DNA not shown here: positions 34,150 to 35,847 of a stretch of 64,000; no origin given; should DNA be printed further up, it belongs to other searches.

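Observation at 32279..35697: Replication module dnaB - DnaD-like - covalently duplicated DnaC/DnaI-like loader with zinc ribbon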

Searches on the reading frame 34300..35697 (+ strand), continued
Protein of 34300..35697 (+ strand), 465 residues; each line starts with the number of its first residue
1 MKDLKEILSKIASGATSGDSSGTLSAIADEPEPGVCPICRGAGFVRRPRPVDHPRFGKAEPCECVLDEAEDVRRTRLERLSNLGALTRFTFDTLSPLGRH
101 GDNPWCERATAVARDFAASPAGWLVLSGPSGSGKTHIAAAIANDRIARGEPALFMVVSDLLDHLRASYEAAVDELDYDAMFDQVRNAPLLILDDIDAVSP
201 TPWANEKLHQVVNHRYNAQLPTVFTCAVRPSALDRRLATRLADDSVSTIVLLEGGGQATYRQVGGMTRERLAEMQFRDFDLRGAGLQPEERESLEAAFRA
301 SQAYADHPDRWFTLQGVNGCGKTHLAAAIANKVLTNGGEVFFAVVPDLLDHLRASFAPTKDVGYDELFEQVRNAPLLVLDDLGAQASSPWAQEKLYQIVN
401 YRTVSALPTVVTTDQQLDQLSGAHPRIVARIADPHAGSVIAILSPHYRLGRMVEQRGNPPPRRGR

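Call 13: search_solved_structures(query=window:34300-35694:+, max_evalue=0.001, show_alignments=2)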
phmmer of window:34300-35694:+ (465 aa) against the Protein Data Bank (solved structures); distinct sequences matched with E-value up to 0.001: 78 (the best 60 are shown).
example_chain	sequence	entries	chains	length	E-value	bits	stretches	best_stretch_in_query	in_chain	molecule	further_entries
2w58_A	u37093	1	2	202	1.4e-13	53.5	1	310-421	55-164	PRIMOSOME COMPONENT (HELICASE LOADER)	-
6qel_G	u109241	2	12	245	2.3e-13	52.7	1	310-422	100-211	DNA replication protein dnaC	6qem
3ecc_A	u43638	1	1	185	5.9e-13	51.4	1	310-441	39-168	DNA replication protein DnaC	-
3ec2_A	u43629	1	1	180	7.5e-13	51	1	310-440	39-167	DNA replication protein DnaC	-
4m4w_J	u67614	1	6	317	1.2e-10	43.7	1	123-235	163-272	Primosomal protein DnaI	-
5he8_A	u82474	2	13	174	3.5e-10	42.3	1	313-420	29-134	Helicase loader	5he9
2qgz_A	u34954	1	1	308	2.3e-09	39.5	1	296-418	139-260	Putative primosome component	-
7wub_D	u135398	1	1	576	4.4e-08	35.4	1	113-224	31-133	Transitional endoplasmic reticulum ATPase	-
7wub_C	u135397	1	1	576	4.4e-08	35.3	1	113-224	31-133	Transitional endoplasmic reticulum ATPase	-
8rs9_A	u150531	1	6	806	4.5e-08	35.3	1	113-224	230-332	Transitional endoplasmic reticulum ATPase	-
7rlb_A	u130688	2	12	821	4.7e-08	35.2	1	110-224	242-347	Transitional endoplasmic reticulum ATPase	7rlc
6mck_A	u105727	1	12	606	5.1e-08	35.1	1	113-224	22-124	Transitional endoplasmic reticulum ATPase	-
8pqx_A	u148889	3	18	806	5.7e-08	35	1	113-224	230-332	Transitional endoplasmic reticulum ATPase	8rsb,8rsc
7lmy_A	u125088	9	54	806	6.4e-08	34.8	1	110-224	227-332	Transitional endoplasmic reticulum ATPase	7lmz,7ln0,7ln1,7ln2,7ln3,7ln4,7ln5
8r0e_A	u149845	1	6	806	8.7e-08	34.4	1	113-224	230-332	Transitional endoplasmic reticulum ATPase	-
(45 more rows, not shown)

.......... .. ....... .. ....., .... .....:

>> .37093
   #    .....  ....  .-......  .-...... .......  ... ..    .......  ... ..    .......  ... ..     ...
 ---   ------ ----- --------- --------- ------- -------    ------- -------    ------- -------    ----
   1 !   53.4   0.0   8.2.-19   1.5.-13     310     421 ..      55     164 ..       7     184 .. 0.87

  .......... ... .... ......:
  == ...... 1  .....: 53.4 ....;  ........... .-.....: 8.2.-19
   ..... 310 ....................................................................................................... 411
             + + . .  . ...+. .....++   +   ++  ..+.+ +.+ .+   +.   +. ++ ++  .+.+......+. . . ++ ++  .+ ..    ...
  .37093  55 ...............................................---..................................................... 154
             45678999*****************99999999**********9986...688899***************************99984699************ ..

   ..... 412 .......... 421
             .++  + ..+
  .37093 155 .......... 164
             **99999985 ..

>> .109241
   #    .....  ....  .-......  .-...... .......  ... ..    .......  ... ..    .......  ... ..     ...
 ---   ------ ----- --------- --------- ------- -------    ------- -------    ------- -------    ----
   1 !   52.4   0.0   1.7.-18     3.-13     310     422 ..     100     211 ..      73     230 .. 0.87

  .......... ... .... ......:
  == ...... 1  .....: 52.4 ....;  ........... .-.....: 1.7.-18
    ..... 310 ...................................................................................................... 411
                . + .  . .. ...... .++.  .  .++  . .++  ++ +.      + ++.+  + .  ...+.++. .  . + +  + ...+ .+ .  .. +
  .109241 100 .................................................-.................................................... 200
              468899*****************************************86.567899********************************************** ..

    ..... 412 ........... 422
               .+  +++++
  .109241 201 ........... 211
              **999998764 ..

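Call 15: search_protein_representatives(protein=window:34300-35694:+)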
Query: 465 residues. Proteins with E-value up to 0.001 (for the whole library): 21772; up to 1e-10: 5197; up to 1e-30: 587. The best 150 are listed.
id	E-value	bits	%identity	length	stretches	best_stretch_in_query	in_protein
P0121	1.2e-174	597.6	44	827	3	34-449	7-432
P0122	4.7e-143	493.5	44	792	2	1-400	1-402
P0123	1.4e-138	478.7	55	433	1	35-451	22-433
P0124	7.5e-131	453.3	50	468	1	2-452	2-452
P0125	7.6e-117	407.1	45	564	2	29-412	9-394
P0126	1.8e-115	402.6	46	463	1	4-451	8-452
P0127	3.6e-112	391.7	44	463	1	2-451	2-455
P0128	3.6e-110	385.1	49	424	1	47-463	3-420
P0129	1.5e-109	383.0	62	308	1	157-452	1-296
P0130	1.9e-109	382.7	47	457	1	16-449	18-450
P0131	4.1e-108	378.3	45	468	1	1-464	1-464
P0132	4.7e-105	368.2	46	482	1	3-418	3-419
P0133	1.3e-103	363.5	47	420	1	46-456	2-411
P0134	2.3e-102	359.3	46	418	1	47-451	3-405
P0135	2.7e-102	359.1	45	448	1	31-451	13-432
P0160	3.7e-85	302.6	37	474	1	1-453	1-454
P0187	1.0e-73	264.9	35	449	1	32-451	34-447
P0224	1.9e-64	234.4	43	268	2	295-448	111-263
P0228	4.7e-63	229.8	46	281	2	264-452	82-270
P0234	1.7e-61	224.6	34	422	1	35-449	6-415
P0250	9.4e-58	212.3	47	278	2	272-448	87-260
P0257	1.3e-56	208.5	50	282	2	283-450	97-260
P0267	2.5e-55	204.3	51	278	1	31-243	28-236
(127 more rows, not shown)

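Call 19: find_related_loci(query=A1, collection=genome_contigs, flank=6000)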
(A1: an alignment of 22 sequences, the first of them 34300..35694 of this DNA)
Query A1 (465 aa) in genome_contigs; peptide patterns used: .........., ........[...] (x = any residue, [..] = any of these).
600 stretches matched a pattern (row limit reached: there are more); 513 encode a relative of the query (tblastn E <= 1e-3); the best 80 are kept; 80 distinct loci.
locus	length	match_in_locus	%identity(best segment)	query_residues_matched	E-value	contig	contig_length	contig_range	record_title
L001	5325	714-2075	74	1-454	0e+0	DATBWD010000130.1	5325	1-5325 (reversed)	MAG TPA_asm: Tepidiformaceae bacterium isolate SMAG_U7532 k141_290524, whole genome shotgun sequence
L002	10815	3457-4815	70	1-452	0e+0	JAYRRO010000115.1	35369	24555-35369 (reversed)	MAG: Dehalococcoidia bacterium isolate XM1_ASGE3bin.31 k141_398622, whole genome shotgun sequence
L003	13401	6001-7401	65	1-463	0e+0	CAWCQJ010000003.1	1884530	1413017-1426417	MAG: uncultured Chloroflexia bacterium isolate MFD05442.bin.2.62 genome assembly, contig: contig_425, whole genome shotg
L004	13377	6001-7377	62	1-464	8e-176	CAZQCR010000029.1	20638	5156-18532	MAG TPA_asm: uncultured Anaerolineaceae bacterium isolate binchicken_co186_66 genome assembly, contig: NODE_3049_length_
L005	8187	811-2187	61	1-465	4e-168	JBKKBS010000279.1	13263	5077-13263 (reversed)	MAG: Tepidiformaceae bacterium isolate swi_bin.37 k127_6056919, whole genome shotgun sequence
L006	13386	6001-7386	58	1-464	1e-161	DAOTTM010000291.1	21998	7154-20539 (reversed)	MAG TPA_asm: Dehalococcoidia bacterium isolate F11_11 k119_5776687, whole genome shotgun sequence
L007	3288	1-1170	65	61-451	1e-168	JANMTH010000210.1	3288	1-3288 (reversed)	MAG: Thermoflexaceae bacterium isolate SOY_29_metabat_254 SOY_29_k141_4881658, whole genome shotgun sequence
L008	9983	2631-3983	57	1-452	9e-151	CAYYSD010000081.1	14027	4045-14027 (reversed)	MAG TPA_asm: uncultured Anaerolineaceae bacterium isolate SRP237561_co1_64 genome assembly, contig: NODE_7827_length_140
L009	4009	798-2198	48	1-465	4e-139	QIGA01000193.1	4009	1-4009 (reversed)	MAG: Chloroflexi bacterium isolate SZUA-161 Ga0063294_10025140, whole genome shotgun sequence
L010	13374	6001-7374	48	1-459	2e-134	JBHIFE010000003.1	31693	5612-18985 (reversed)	MAG: Dehalococcoidales bacterium isolate b1.sp3_bin.55 NODE_234_length_31693_cov_6.020513, whole genome shotgun sequence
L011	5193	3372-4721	50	1-448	2e-134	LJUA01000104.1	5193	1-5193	MAG: Dehalococcoidia bacterium SM23_28_2 WORSMTZ_92764, whole genome shotgun sequence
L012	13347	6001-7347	49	1-448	2e-132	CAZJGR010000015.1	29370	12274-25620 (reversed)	MAG TPA_asm: uncultured Dehalococcoidaceae bacterium isolate binchicken_co376_99 genome assembly, contig: NODE_1306_leng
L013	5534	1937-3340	48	1-465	5e-132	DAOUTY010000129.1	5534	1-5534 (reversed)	MAG TPA_asm: Chloroflexota bacterium isolate CSMAG_809 CSMAG_809_k141_267322_length_5534_cov_11.7593, whole genome shotg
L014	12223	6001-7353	46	1-448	5e-129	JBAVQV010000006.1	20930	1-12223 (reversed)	MAG: Dehalococcoidia bacterium isolate MFD02350_ilm_asm_bin2 k127_115687, whole genome shotgun sequence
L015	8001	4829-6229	46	1-465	6e-129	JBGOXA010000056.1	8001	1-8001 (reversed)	MAG: Dehalococcoidia bacterium isolate OBJ_0618_130150_78 k141_6750355_length_8001_cov_13.3943, whole genome shotgun seq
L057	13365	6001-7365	43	1-456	2e-117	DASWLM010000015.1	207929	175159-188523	MAG TPA_asm: Dehalococcoidales bacterium isolate SMAG_U2948 k141_980520, whole genome shotgun sequence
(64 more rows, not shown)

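Call 28: search_protein_families(library=pfam, proteins=[P0121, P0122, P0125], max_evalue=0.00001)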
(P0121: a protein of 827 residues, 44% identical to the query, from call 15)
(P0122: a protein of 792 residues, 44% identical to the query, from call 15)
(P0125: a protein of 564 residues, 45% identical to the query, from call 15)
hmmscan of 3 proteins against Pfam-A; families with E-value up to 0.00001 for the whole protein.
P0121 (827 aa): 26 families (the best 25 are shown)
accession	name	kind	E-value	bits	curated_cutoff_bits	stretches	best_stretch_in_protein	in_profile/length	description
PF01695.23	IstB_IS21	-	3.5e-71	239.9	24.1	4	433-601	44-200/238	IstB-like ATP binding protein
PF00308.24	Bac_DnaA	-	3.1e-39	135.2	23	4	258-419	3-161/162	Bacterial DnaA ATPAse domain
PF00004.35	AAA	-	2.4e-26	93.2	21.2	1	100-216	1-123/131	ATPase family associated with various cellular activities (AAA)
PF24883.2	NPHP3_N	-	3.8e-16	60.1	24.8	0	680-714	21-55/164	Nephrocystin 3, N-terminal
PF07728.20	AAA_5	-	2.7e-13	50.5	22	0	100-236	2-128/139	AAA domain (dynein-related subfamily)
PF10923.14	BrxC_BrxD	-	1.2e-12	48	22.2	0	300-356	53-109/414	BREX system ATP-binding protein BrxC/D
PF04851.21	ResIII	-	2.3e-11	44.3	22.5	0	662-736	8-81/164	Type III restriction enzyme, res subunit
PF02367.23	TsaE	-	3.1e-11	43.8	26.6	0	286-321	12-46/128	Threonylcarbamoyl adenosine biosynthesis protein TsaE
PF20720.3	nSTAND3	-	3.9e-11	43.3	27.2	0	679-734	15-67/155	Novel STAND NTPase 3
PF13173.12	AAA_14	-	8e-11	42.5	27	0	683-754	4-71/129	AAA domain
PF00910.28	RNA_helicase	-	2.8e-09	37.8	21.5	0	101-176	2-64/105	RNA helicase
PF13191.12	AAA_16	-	4.7e-09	37.4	32.6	0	667-795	13-146/167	AAA ATPase domain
PF13401.12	AAA_22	-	9.2e-09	36.1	27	0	680-718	4-42/130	AAA domain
PF13671.12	AAA_33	-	1.2e-08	35.8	27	0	685-780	3-72/143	AAA domain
PF13604.12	AAA_30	-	1.4e-08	35.2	27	0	675-716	12-53/191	AAA domain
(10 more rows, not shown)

P0122 (792 aa): 23 families
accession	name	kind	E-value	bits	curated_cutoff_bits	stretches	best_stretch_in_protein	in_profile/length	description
PF01695.23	IstB_IS21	-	1.2e-44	153.1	24.1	3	314-426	95-203/238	IstB-like ATP binding protein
PF00004.35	AAA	-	4.9e-19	69.5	21.2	0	503-620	2-125/131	ATPase family associated with various cellular activities (AAA)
PF04851.21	ResIII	-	3.4e-15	56.8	22.5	0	311-365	23-80/164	Type III restriction enzyme, res subunit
PF00308.24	Bac_DnaA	-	3.6e-15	57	23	0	299-424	19-149/162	Bacterial DnaA ATPAse domain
PF02562.22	PhoH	-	5.3e-13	49.4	27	0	503-524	23-44/205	PhoH-like protein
PF13191.12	AAA_16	-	1.5e-12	48.8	32.6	0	125-218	25-104/167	AAA ATPase domain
PF20720.3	nSTAND3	-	3.8e-11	43.4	27.2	0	125-168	18-62/155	Novel STAND NTPase 3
PF00005.33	ABC_tran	-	5.6e-09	37.1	25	0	124-150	11-37/137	ABC transporter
PF24883.2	NPHP3_N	-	1.4e-08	35.5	24.8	0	293-343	8-54/164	Nephrocystin 3, N-terminal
PF05729.18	NACHT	-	2e-08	34.7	26.7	0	315-346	4-41/167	NACHT domain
PF00931.28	NB-ARC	-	6.1e-08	32.7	23.5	0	310-337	18-44/248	NB-ARC domain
PF07728.20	AAA_5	-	8.2e-08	32.8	22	0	129-218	4-94/139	AAA domain (dynein-related subfamily)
PF13604.12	AAA_30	-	1.4e-07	31.8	27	0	301-360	8-68/191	AAA domain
PF13401.12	AAA_22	-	2.8e-07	31.3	27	0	501-537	7-43/130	AAA domain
PF09848.15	SLFN-g3_helicase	-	4.3e-07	30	24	0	318-374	8-67/354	Schlafen group 3, DNA/RNA helicase domain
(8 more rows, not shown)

P0125 (564 aa): 19 families
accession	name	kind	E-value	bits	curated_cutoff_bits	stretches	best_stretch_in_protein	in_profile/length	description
PF01695.23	IstB_IS21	-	1.8e-31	109.9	24.1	2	81-228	74-209/238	IstB-like ATP binding protein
PF00004.35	AAA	-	6.8e-16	59.4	21.2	1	107-219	2-119/131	ATPase family associated with various cellular activities (AAA)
PF00308.24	Bac_DnaA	-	5.7e-15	56.3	23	1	89-216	17-146/162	Bacterial DnaA ATPAse domain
PF13191.12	AAA_16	-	6.9e-13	49.9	32.6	0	292-356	25-85/167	AAA ATPase domain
PF24883.2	NPHP3_N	-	3.2e-12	47.4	24.8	0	290-349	21-80/164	Nephrocystin 3, N-terminal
PF07728.20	AAA_5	-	3.5e-11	43.7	22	0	294-401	2-110/139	AAA domain (dynein-related subfamily)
PF20720.3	nSTAND3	-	1.3e-10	41.6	27.2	0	291-339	17-62/155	Novel STAND NTPase 3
PF13401.12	AAA_22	-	2.8e-10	41.1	27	0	290-327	4-41/130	AAA domain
PF13604.12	AAA_30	-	2.7e-09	37.5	27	0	94-135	9-50/191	AAA domain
PF04851.21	ResIII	-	3.6e-09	37.2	22.5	0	103-158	23-81/164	Type III restriction enzyme, res subunit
PF13671.12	AAA_33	-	1.3e-08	35.7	27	0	107-167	3-65/143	AAA domain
PF13521.12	AAA_28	-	1.7e-08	35.3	27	0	106-133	2-26/164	AAA domain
PF00910.28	RNA_helicase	-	5.7e-08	33.6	21.5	0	107-183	2-65/105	RNA helicase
PF13481.12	AAA_25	-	2.3e-06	27.8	27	0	293-324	35-65/195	AAA domain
PF01583.26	APS_kinase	-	3e-06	27.8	21.1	0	106-134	5-33/152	Adenylylsulphate kinase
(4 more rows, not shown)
